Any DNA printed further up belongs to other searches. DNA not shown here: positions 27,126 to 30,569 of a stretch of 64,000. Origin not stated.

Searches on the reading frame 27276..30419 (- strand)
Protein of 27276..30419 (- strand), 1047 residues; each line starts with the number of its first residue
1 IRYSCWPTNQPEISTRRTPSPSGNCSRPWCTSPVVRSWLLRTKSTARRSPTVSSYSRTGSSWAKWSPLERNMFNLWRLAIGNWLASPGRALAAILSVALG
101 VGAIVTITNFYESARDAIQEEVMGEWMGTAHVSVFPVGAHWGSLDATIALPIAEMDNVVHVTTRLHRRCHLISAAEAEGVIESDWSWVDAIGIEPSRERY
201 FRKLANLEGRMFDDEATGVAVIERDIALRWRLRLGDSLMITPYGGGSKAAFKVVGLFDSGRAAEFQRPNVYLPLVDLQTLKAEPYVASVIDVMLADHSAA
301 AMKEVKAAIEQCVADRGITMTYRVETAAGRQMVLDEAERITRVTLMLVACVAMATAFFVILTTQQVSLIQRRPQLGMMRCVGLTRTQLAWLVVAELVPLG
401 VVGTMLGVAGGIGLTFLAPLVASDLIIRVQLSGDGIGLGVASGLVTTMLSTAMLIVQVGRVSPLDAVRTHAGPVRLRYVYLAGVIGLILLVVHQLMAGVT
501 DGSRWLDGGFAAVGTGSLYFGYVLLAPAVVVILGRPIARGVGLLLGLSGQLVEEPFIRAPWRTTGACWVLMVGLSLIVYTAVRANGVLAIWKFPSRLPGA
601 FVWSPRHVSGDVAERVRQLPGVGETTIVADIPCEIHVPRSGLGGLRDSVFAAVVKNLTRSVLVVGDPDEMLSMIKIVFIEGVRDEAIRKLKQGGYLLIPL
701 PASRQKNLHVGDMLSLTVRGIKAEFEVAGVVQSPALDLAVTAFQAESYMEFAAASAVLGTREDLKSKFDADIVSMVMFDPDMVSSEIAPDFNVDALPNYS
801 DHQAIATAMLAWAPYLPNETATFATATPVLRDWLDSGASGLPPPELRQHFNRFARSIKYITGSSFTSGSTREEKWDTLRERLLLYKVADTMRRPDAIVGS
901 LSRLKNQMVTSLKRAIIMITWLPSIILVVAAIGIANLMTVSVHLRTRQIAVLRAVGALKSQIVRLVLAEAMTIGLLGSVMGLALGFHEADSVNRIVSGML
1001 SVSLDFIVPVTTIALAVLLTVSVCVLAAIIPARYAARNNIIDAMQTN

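Call 17: search_protein_families(library=pfam, proteins=[window:27276-30419:-], max_evalue=0.001)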
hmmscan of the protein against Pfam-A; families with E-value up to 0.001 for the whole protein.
window:27276-30419:- (1047 aa): 2 families
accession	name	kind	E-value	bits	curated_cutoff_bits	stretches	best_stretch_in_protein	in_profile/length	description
PF02687.27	FtsX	-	9.2e-28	97.1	25.5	2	924-1039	5-119/120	FtsX-like permease C-terminal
PF12704.14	MacB_PCD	-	3.6e-17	63.8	27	1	92-310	3-205/207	MacB-like periplasmic core domain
